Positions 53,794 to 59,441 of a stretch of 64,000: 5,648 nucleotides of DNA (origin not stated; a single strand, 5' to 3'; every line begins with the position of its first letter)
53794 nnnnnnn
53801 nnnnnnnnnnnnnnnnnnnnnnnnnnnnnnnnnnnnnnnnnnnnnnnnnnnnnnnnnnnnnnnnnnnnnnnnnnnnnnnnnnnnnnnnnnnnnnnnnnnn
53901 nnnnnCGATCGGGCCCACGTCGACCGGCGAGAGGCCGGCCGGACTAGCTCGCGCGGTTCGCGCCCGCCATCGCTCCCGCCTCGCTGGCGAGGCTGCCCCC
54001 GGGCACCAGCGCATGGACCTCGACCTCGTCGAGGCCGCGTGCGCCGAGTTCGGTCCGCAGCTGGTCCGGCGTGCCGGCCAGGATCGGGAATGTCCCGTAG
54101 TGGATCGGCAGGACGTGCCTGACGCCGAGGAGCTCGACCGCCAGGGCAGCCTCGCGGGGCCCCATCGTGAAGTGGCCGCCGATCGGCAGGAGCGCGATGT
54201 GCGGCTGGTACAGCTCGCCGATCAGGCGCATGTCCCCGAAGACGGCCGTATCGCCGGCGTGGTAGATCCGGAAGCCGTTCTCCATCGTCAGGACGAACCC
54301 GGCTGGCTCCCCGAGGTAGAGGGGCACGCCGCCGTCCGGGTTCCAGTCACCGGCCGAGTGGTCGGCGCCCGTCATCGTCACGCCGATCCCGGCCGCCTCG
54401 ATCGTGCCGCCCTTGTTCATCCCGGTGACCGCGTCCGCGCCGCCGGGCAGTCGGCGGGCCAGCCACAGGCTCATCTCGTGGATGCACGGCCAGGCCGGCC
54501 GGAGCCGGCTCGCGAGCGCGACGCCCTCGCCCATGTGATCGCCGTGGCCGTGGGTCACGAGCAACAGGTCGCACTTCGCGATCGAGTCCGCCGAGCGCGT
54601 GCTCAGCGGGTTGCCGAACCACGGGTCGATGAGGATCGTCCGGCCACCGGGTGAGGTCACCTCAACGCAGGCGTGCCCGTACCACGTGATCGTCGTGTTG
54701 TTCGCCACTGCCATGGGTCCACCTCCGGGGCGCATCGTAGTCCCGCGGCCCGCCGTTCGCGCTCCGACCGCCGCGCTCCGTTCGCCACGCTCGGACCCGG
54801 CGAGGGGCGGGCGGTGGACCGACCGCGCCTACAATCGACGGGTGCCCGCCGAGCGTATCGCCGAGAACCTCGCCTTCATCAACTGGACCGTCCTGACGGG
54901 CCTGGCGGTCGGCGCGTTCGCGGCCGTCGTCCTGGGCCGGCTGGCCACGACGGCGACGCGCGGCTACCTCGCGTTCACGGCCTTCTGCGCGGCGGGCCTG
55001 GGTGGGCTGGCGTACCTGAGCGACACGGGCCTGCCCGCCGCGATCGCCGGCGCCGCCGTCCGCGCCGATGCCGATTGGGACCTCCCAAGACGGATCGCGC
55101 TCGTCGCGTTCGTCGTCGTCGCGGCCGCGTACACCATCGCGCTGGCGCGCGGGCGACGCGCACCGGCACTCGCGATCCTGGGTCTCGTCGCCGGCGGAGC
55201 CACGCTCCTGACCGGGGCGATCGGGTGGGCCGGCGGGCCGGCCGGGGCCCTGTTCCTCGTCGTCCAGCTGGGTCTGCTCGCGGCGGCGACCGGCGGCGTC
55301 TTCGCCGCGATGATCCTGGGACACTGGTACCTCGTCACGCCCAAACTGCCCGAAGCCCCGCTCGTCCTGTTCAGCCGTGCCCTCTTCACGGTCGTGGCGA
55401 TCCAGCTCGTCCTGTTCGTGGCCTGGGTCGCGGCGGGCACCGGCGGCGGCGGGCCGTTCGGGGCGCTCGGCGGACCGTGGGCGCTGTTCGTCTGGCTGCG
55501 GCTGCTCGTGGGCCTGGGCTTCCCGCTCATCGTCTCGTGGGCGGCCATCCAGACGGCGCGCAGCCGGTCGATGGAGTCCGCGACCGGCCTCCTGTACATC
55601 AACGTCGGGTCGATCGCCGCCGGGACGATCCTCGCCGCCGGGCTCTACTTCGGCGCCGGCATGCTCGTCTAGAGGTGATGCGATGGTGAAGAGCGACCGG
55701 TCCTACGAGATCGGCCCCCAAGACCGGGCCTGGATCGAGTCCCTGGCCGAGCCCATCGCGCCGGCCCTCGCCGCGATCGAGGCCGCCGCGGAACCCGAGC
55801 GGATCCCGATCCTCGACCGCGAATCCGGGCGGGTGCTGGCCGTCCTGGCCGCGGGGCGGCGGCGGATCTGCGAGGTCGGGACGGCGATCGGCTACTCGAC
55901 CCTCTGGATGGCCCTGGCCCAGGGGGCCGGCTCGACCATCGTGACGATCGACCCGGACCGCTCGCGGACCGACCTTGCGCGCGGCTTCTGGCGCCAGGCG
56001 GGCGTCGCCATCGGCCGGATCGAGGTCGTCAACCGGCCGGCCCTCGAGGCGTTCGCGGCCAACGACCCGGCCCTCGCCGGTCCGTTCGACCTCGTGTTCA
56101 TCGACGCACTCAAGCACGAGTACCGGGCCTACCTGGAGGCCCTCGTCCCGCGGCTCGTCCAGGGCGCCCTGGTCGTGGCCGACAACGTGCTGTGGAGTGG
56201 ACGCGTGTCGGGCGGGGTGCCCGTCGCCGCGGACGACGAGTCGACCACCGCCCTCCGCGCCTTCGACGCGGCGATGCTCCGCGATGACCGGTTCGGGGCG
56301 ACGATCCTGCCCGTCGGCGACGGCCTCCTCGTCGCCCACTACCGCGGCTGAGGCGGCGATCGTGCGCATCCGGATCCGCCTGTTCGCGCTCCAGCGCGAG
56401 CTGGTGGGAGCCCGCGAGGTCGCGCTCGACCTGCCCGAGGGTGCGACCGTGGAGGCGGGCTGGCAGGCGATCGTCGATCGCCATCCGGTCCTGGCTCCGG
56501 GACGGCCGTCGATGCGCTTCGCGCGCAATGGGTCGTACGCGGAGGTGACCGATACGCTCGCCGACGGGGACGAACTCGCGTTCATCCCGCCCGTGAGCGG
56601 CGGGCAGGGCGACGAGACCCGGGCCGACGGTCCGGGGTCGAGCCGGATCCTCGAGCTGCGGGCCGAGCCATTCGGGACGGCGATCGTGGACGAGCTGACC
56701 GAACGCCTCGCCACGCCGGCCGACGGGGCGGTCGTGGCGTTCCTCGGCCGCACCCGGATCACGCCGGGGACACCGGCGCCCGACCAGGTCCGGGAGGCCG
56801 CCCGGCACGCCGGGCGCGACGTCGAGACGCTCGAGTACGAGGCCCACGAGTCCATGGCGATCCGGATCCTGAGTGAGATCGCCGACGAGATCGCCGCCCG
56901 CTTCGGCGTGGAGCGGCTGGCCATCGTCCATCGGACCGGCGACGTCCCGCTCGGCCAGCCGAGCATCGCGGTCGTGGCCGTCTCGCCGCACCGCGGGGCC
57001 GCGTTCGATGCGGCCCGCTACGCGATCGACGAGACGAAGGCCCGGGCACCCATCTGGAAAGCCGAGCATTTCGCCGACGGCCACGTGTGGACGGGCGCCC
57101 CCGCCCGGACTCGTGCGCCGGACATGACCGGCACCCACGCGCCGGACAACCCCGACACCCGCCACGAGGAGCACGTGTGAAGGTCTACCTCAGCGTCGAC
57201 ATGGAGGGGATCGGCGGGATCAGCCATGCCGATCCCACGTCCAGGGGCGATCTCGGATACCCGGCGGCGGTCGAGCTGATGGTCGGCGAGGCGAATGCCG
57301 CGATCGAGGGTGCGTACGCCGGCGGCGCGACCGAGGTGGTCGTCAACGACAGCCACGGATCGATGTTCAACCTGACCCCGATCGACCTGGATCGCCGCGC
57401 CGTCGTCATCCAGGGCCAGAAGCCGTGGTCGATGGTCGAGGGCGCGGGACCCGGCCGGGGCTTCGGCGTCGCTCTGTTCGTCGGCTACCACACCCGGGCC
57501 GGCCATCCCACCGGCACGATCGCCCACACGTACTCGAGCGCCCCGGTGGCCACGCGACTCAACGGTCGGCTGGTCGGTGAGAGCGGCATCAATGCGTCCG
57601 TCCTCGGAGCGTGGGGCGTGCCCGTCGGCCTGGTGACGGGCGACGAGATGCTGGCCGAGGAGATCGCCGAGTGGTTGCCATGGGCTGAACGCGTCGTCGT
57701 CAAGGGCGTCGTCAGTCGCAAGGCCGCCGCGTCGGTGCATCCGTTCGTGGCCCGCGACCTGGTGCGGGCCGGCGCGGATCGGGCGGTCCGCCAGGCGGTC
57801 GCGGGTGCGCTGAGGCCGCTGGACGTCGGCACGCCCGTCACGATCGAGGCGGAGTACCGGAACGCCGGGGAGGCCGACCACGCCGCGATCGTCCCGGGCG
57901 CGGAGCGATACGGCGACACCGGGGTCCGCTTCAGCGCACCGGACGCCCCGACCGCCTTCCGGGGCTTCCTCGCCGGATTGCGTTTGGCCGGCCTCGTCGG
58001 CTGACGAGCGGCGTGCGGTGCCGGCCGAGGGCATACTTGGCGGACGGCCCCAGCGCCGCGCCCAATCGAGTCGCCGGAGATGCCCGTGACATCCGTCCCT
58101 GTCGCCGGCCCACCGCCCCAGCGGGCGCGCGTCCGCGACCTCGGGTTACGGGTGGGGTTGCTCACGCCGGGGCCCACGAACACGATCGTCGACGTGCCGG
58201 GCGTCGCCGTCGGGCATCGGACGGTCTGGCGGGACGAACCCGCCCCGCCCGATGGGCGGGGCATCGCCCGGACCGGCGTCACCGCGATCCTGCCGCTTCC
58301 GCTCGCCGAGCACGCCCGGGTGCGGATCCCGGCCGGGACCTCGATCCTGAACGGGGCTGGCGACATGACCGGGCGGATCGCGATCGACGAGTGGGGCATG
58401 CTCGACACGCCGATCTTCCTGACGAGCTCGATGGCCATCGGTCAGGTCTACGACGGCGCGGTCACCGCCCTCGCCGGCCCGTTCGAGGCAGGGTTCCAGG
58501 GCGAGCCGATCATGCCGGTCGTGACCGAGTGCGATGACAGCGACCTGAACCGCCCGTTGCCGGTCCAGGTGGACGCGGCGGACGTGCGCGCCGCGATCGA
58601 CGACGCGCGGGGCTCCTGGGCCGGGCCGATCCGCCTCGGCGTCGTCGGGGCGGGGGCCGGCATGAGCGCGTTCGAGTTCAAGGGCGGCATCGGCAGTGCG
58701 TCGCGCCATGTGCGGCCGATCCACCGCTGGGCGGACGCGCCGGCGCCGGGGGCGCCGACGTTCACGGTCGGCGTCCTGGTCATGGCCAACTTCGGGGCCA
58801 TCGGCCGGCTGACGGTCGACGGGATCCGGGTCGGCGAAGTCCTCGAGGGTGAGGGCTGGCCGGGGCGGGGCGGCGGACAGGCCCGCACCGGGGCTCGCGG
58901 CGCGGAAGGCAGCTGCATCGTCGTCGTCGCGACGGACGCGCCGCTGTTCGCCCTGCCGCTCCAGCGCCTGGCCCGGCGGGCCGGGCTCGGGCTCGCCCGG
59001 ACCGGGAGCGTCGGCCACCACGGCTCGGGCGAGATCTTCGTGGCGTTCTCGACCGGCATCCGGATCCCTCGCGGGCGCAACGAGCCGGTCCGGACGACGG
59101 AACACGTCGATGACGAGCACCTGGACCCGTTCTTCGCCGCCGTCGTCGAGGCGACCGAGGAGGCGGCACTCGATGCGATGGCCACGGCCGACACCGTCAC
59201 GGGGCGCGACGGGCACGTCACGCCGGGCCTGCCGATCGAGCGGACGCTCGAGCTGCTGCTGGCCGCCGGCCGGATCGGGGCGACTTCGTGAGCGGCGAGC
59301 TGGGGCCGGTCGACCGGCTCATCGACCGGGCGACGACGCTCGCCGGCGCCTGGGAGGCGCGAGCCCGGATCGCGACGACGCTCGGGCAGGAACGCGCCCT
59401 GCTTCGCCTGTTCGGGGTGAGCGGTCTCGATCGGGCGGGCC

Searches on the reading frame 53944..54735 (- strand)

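Call 15: search_protein_families(library=pfam, proteins=[window:53944-54735:-], max_evalue=0.00001)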
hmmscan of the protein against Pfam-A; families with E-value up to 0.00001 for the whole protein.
window:53944-54735:- (263 aa): 3 families
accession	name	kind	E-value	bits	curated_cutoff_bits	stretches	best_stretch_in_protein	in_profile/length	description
PF12706.13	Lactamase_B_2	-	6.2e-26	91.7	27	1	32-213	1-200/200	Beta-lactamase superfamily domain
PF13483.12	Lactamase_B_3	-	1.1e-22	81.2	24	1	15-212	1-160/160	Beta-lactamase superfamily domain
PF00753.33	Lactamase_B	-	1.2e-07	32.4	22.7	1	18-197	3-175/196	Metallo-beta-lactamase superfamily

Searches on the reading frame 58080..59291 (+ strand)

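Call 62: search_protein_families(library=pfam, proteins=[window:58080-59291:+], max_evalue=0.00001)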
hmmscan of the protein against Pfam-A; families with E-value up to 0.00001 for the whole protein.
window:58080-59291:+ (403 aa): 1 family
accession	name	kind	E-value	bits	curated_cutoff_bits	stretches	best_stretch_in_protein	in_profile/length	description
PF03576.19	Peptidase_S58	-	8.6e-93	311.6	23.9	1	34-380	1-306/307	Peptidase family S58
